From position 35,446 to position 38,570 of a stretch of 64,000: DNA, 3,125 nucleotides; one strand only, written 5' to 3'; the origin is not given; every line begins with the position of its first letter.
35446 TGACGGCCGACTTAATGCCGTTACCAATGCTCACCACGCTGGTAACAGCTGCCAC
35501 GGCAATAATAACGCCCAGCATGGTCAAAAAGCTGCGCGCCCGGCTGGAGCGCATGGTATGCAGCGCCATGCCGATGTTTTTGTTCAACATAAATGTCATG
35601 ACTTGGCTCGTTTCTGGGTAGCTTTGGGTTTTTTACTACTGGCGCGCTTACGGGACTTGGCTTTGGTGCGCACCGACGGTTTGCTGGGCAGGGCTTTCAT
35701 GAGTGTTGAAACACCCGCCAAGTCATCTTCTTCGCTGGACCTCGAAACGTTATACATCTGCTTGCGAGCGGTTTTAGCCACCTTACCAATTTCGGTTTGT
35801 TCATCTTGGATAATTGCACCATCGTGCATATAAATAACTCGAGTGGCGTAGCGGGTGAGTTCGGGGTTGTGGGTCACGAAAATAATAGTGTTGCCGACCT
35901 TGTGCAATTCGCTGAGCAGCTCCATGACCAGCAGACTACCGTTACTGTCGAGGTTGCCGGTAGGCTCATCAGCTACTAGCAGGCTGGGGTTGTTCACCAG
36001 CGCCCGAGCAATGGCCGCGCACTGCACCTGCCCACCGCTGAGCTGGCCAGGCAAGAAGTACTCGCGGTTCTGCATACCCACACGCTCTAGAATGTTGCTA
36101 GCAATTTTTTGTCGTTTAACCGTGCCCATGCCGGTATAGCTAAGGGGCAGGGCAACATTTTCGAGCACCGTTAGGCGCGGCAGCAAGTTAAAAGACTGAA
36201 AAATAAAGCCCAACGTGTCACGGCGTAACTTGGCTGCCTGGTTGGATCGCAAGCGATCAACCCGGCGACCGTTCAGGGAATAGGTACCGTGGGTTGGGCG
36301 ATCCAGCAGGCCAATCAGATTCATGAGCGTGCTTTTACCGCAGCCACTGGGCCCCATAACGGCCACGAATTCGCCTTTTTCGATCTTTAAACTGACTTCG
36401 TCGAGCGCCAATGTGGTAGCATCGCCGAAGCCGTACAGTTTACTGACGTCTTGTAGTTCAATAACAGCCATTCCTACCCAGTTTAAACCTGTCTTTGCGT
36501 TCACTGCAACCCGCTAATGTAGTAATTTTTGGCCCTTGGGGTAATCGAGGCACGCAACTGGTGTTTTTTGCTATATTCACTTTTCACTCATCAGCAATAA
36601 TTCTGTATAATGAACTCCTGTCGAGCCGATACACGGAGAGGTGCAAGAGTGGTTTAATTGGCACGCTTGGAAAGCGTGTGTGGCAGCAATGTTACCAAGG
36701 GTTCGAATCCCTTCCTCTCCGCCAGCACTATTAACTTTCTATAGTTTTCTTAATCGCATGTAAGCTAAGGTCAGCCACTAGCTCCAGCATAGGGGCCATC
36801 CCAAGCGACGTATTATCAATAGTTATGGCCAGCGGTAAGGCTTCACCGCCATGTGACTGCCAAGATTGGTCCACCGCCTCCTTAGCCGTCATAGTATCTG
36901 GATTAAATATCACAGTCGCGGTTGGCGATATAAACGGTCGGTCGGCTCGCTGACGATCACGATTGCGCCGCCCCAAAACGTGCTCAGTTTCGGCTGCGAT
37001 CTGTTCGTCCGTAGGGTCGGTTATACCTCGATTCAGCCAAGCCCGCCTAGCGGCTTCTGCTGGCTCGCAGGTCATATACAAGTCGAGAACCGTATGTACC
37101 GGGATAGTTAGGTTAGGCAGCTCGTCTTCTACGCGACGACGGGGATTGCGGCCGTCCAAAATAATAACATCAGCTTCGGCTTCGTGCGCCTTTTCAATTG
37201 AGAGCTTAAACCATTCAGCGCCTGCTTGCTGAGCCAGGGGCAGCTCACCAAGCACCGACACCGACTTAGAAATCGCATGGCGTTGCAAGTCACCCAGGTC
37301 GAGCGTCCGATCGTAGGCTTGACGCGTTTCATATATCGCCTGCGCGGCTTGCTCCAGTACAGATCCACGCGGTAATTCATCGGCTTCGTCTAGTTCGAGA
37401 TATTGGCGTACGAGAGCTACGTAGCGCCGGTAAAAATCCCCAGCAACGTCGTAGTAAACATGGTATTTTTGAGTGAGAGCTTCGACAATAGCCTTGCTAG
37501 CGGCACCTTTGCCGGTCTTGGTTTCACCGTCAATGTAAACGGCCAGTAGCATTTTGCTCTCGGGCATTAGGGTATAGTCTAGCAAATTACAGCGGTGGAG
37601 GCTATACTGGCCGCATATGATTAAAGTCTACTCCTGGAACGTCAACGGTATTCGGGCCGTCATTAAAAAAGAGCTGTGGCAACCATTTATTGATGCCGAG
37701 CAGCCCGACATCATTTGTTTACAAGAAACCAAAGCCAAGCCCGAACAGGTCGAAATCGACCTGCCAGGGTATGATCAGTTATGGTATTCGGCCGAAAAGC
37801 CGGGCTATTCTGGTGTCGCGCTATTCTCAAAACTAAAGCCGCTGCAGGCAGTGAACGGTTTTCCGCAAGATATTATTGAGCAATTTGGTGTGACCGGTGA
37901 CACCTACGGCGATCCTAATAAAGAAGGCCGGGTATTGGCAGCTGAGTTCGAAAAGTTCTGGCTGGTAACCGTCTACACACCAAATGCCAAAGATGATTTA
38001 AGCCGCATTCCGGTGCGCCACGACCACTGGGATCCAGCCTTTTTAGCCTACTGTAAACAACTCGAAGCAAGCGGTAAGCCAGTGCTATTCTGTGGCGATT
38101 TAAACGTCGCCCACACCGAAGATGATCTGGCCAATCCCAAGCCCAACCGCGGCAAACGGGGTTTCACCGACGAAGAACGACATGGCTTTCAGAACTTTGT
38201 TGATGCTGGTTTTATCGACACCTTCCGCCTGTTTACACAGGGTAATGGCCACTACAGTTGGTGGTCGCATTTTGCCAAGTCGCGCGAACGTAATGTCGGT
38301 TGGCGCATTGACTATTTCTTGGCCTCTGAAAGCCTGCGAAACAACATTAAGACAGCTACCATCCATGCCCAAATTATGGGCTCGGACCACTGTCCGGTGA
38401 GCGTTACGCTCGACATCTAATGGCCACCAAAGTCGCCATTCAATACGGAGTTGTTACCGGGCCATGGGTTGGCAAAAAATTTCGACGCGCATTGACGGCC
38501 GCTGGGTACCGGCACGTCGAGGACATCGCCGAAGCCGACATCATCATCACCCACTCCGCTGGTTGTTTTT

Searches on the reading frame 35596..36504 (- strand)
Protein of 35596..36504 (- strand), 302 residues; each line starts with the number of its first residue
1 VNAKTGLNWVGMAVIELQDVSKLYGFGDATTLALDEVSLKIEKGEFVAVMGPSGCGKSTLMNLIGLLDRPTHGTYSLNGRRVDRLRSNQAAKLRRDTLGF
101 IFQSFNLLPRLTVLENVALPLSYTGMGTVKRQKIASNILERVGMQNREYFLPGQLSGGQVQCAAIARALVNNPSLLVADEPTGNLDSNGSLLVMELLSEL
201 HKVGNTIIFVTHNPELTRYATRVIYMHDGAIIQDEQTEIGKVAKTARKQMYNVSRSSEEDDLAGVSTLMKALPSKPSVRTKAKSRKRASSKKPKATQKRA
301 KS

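Call 80: search_protein_families(library=pfam, proteins=[window:35596-36504:-], max_evalue=0.00001)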
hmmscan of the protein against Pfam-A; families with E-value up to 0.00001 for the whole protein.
window:35596-36504:- (302 aa): 3 families
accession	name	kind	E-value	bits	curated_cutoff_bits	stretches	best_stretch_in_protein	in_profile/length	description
PF00005.33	ABC_tran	-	1.7e-33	116.6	25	1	34-182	1-136/137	ABC transporter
PF13304.12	AAA_21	-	4.9e-09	37.1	27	0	139-216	222-302/304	AAA domain, putative AbiEii toxin, Type IV TA system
PF02463.25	SMC_N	-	8.8e-06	25.7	40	0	38-225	19-210/220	RecF/RecN/SMC N terminal domain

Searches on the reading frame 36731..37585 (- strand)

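Call 80: search_protein_families(library=pfam, proteins=[window:36731-37585:-], max_evalue=0.00001)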
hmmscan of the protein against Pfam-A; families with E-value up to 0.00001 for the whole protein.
window:36731-37585:- (284 aa): 1 family
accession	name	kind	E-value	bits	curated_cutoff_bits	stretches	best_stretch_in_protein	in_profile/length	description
PF02224.24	Cytidylate_kin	-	5.3e-08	33.3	26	1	17-240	2-204/211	Cytidylate kinase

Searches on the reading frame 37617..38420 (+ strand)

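Call 81: search_protein_families(library=pfam, proteins=[window:37617-38420:+], max_evalue=0.00001)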
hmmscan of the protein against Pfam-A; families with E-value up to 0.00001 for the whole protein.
window:37617-38420:+ (267 aa): 1 family
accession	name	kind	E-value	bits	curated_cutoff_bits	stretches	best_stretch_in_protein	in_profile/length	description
PF03372.29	Exo_endo_phos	-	3.1e-28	99.4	24.5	1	6-258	2-225/225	Endonuclease/Exonuclease/phosphatase family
